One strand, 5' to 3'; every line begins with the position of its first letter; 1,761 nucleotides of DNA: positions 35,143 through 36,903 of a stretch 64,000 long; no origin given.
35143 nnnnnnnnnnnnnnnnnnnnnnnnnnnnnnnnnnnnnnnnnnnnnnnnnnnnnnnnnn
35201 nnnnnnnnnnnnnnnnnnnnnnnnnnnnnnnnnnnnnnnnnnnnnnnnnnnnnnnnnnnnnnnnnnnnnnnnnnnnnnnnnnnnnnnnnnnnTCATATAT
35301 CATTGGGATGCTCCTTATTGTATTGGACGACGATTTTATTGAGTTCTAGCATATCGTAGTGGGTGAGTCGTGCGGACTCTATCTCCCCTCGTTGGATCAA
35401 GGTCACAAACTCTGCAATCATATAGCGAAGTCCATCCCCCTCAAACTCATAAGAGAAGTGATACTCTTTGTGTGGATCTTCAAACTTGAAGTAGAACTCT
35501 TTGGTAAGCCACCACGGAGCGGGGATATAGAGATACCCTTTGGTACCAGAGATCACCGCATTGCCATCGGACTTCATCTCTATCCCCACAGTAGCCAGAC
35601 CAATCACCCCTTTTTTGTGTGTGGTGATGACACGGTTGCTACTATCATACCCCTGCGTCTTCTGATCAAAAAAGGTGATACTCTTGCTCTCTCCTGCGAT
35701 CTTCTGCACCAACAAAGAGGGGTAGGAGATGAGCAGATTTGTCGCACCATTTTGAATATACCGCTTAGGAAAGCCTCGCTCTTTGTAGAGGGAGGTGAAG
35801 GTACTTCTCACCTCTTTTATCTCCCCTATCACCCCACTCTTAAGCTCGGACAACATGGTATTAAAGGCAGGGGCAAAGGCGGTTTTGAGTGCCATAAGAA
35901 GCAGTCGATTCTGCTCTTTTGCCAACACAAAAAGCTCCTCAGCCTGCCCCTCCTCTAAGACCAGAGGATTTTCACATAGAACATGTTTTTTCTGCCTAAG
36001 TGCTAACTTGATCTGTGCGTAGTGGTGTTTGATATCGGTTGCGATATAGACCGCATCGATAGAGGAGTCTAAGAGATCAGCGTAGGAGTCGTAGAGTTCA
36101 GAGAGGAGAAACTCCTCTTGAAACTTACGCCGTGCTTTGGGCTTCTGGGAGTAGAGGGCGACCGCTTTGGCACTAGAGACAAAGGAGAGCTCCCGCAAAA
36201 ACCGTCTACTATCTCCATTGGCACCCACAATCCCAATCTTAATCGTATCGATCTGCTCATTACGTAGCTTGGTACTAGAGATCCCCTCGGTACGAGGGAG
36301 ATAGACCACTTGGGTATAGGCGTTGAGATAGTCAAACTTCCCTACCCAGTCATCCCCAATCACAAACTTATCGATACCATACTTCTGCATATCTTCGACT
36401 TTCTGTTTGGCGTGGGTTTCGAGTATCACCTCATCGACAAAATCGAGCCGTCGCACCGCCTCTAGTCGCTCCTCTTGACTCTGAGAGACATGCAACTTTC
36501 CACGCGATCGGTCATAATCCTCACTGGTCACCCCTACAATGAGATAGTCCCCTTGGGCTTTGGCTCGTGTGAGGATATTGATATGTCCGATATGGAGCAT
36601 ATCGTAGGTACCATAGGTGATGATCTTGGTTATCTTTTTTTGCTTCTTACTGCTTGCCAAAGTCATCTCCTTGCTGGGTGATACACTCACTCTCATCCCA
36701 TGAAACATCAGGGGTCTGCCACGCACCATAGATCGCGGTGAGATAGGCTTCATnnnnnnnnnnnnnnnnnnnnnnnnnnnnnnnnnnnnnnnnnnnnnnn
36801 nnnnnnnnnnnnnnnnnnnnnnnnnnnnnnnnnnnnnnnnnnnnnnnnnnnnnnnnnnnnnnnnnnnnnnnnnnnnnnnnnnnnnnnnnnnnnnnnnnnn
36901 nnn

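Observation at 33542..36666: TagD-type cytidylyltransferase fused to a Gfo/Idh/MocA oxidoreductase, followed by a class V aminotransferase and an XAT acetyltransferase: predicted CDP-linked amino-polyol (serinol-phosphate-like) donor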

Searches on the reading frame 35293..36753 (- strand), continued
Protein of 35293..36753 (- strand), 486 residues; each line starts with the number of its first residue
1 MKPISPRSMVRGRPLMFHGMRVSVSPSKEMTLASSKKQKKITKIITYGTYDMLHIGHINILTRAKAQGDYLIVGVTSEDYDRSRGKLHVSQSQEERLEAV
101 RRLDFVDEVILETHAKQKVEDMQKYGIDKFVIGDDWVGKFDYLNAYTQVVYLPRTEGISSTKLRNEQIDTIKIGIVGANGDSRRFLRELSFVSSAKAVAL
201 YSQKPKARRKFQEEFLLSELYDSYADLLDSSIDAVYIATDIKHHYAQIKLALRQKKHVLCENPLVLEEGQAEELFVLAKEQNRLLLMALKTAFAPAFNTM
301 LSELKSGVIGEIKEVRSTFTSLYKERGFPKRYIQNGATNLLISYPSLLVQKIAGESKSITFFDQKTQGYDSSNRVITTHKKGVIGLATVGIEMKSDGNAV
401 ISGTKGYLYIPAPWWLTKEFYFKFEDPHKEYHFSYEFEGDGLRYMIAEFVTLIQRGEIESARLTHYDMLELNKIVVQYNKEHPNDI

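Call 78: search_protein_families(library=pfam, proteins=[L079:335-1540:+, L079:1709-3160:+, L079:3251-4417:+, L079:4443-5318:+, L079:6453-7739:+, L079:9375-10841:+, L079:10949-11683:+, L079:12121-13968:+, L079:14146-15015:+, L079:15025-16815:+], max_evalue=0.0001)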
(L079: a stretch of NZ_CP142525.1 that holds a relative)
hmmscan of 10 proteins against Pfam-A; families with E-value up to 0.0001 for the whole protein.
L079:335-1540:+ (401 aa): 4 families
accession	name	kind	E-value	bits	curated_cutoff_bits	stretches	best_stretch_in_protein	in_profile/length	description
PF00198.28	2-oxoacid_dh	-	6.6e-85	284.7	23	1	172-399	4-232/232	2-oxoacid dehydrogenases acyltransferase (catalytic domain)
PF00364.28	Biotin_lipoyl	-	7e-17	61.5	22.1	1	3-73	2-71/73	Biotin-requiring enzyme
PF02817.22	E3_binding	-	3.3e-13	50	23.7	1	113-144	4-35/36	e3 binding domain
PF13533.13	Biotin_lipoyl_2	-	3.7e-06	27.1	29.8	1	15-39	8-32/32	Biotin-lipoyl like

L079:1709-3160:+ (483 aa): 9 families
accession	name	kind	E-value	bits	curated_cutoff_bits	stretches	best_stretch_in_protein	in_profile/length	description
PF07992.20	Pyr_redox_2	-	5e-68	230.1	26.1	1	5-338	1-291/291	Pyridine nucleotide-disulphide oxidoreductase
PF02852.28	Pyr_redox_dim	-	1.6e-35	122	25.3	1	359-466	3-110/110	Pyridine nucleotide-disulphide oxidoreductase, dimerisation domain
PF00070.33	Pyr_redox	-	3.2e-20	72.9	22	1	187-262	1-78/82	Pyridine nucleotide-disulphide oxidoreductase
PF13738.12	Pyr_redox_3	-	9.4e-08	32.1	30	1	143-322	120-305/305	Pyridine nucleotide-disulphide oxidoreductase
PF01262.27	AlaDh_PNT_C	-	2.1e-07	31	23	0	186-263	29-99/214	Alanine dehydrogenase/PNT, C-terminal domain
PF00890.30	FAD_binding_2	-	1.4e-06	28.3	20.4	1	6-38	1-33/414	FAD binding domain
PF12831.13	FAD_oxidored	-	8.1e-06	25.8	27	1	6-38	1-33/416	FAD dependent oxidoreductase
PF03486.20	HI0933_like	-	1e-05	25.5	50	0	6-41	2-37/244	HI0933-like protein Rossmann domain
PF01134.28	GIDA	-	1.2e-05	25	22.1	1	6-60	1-47/391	Glucose inhibited division protein A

L079:3251-4417:+ (388 aa): 5 families
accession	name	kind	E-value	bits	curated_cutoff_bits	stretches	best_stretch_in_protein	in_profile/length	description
PF08442.15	ATP-grasp_2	-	7.1e-75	251.5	29.5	1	2-203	1-201/202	ATP-grasp domain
PF00549.24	Ligase_CoA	-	2.4e-32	112.2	24.5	1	263-381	1-126/128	CoA-ligase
PF24948.1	Citrate_synth_N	-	8.2e-16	58.5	83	1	39-226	50-227/232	ATP-citrate synthase ATP-grasp domain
PF13549.11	ATP-grasp_5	-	6e-08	32.8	27.6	1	3-118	10-121/221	ATP-grasp domain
PF01071.24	GARS_A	-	2.1e-05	24.9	27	1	8-80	6-74/194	Phosphoribosylglycinamide synthetase, ATP-grasp (A) domain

L079:4443-5318:+ (291 aa): 4 families
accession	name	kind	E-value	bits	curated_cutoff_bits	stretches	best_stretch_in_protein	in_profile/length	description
PF02629.25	CoA_binding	-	8.8e-32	110.2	22.3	1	6-99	1-97/97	CoA binding domain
PF00549.24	Ligase_CoA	-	6.2e-27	94.7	24.5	1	152-271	1-126/128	CoA-ligase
PF13607.11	Succ_CoA_lig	-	8.5e-09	35.7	27.4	1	146-273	1-123/138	Succinyl-CoA ligase like flavodoxin domain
PF13380.12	CoA_binding_2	-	5.1e-05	24.1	22.8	0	38-130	32-115/116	CoA binding domain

L079:6453-7739:+ (428 aa): 1 family
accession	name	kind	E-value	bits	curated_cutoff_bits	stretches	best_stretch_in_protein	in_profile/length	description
PF04991.19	LicD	-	8.6e-06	26.4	22.6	0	266-313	4-49/227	LicD family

L079:9375-10841:+ (488 aa): 1 family
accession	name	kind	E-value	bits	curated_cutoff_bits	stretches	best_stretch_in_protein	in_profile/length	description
PF04464.20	Glyphos_transf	-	1.5e-11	44.3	22.1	1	203-415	126-322/367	CDP-Glycerol:Poly(glycerophosphate) glycerophosphotransferase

L079:10949-11683:+ (244 aa): 2 families
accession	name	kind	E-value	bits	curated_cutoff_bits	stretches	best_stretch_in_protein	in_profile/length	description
PF03009.23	GDPD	-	4.6e-31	109.2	23.6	1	10-237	1-243/244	Glycerophosphoryl diester phosphodiesterase family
PF13653.12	GDPD_2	-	9.3e-05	23.2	27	0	208-237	1-30/30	Glycerophosphoryl diester phosphodiesterase family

L079:12121-13968:+ (615 aa): 3 families
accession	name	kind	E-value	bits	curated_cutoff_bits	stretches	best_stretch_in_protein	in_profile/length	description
PF01380.27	SIS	-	1.2e-52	177.6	25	2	290-423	3-130/131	SIS domain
PF13522.11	GATase_6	-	1.2e-17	64.5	27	1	67-184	10-120/130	Glutamine amidotransferase domain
PF13537.11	GATase_7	-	1.9e-13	51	25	1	85-187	11-109/123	Glutamine amidotransferase domain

L079:14146-15015:+ (289 aa): 2 families
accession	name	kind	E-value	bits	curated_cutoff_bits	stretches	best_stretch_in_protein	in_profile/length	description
PF00483.29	NTP_transferase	-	5e-29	102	21.2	1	7-279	2-239/245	Nucleotidyl transferase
PF12804.13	NTP_transf_3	-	7.3e-06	26.7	27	1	7-62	1-51/160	MobA-like NTP transferase domain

L079:15025-16815:+ (596 aa): 1 family
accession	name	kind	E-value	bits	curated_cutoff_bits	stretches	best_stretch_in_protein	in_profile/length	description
PF00342.24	PGI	-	3.1e-175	583.9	22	1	70-581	1-486/486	Phosphoglucose isomerase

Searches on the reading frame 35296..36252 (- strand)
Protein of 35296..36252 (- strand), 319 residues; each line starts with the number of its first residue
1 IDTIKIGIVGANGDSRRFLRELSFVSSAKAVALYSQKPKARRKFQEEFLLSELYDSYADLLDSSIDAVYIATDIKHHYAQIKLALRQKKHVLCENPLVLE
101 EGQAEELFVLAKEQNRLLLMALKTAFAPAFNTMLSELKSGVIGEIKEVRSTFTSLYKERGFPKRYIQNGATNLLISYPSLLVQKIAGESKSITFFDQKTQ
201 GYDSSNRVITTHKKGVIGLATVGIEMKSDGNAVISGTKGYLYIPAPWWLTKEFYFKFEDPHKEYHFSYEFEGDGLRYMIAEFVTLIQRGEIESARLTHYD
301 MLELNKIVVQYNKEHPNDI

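Call 19: search_solved_structures(query=window:35296-36252:-, max_evalue=1e-10, show_alignments=5)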
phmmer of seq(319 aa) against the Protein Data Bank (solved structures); distinct sequences matched with E-value up to 1e-10: 10.
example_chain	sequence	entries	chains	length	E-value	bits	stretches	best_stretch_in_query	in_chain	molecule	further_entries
3e9m_A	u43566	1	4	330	3.9e-26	95.4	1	1-256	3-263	Oxidoreductase, Gfo/Idh/MocA family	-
3evn_A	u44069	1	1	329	2.8e-23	86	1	3-251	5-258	Oxidoreductase, Gfo/Idh/MocA family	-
2o48_X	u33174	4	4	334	1e-17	67.8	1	26-264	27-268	Dimeric dihydrodiol dehydrogenase | Trans-1,2-dihydrobenzene-1,2-diol dehydrogenase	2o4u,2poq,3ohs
3rcb_A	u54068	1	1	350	1e-16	64.5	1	3-243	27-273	Sugar 3-ketoreductase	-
3rbv_A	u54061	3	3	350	1e-16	64.5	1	3-243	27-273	Sugar 3-ketoreductase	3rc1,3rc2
3rc9_A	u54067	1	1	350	1.9e-16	63.6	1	3-243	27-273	Sugar 3-ketoreductase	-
3rc7_A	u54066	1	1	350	2.4e-16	63.3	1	3-243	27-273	Sugar 3-ketoreductase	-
4iq0_A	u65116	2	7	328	1.4e-13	54.2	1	4-138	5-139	Oxidoreductase, Gfo/Idh/MocA family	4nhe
2ho5_A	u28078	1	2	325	1.7e-13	53.9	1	4-138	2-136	Oxidoreductase, Gfo/Idh/MocA family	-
4had_A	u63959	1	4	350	2.2e-12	50.2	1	31-292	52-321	Probable oxidoreductase protein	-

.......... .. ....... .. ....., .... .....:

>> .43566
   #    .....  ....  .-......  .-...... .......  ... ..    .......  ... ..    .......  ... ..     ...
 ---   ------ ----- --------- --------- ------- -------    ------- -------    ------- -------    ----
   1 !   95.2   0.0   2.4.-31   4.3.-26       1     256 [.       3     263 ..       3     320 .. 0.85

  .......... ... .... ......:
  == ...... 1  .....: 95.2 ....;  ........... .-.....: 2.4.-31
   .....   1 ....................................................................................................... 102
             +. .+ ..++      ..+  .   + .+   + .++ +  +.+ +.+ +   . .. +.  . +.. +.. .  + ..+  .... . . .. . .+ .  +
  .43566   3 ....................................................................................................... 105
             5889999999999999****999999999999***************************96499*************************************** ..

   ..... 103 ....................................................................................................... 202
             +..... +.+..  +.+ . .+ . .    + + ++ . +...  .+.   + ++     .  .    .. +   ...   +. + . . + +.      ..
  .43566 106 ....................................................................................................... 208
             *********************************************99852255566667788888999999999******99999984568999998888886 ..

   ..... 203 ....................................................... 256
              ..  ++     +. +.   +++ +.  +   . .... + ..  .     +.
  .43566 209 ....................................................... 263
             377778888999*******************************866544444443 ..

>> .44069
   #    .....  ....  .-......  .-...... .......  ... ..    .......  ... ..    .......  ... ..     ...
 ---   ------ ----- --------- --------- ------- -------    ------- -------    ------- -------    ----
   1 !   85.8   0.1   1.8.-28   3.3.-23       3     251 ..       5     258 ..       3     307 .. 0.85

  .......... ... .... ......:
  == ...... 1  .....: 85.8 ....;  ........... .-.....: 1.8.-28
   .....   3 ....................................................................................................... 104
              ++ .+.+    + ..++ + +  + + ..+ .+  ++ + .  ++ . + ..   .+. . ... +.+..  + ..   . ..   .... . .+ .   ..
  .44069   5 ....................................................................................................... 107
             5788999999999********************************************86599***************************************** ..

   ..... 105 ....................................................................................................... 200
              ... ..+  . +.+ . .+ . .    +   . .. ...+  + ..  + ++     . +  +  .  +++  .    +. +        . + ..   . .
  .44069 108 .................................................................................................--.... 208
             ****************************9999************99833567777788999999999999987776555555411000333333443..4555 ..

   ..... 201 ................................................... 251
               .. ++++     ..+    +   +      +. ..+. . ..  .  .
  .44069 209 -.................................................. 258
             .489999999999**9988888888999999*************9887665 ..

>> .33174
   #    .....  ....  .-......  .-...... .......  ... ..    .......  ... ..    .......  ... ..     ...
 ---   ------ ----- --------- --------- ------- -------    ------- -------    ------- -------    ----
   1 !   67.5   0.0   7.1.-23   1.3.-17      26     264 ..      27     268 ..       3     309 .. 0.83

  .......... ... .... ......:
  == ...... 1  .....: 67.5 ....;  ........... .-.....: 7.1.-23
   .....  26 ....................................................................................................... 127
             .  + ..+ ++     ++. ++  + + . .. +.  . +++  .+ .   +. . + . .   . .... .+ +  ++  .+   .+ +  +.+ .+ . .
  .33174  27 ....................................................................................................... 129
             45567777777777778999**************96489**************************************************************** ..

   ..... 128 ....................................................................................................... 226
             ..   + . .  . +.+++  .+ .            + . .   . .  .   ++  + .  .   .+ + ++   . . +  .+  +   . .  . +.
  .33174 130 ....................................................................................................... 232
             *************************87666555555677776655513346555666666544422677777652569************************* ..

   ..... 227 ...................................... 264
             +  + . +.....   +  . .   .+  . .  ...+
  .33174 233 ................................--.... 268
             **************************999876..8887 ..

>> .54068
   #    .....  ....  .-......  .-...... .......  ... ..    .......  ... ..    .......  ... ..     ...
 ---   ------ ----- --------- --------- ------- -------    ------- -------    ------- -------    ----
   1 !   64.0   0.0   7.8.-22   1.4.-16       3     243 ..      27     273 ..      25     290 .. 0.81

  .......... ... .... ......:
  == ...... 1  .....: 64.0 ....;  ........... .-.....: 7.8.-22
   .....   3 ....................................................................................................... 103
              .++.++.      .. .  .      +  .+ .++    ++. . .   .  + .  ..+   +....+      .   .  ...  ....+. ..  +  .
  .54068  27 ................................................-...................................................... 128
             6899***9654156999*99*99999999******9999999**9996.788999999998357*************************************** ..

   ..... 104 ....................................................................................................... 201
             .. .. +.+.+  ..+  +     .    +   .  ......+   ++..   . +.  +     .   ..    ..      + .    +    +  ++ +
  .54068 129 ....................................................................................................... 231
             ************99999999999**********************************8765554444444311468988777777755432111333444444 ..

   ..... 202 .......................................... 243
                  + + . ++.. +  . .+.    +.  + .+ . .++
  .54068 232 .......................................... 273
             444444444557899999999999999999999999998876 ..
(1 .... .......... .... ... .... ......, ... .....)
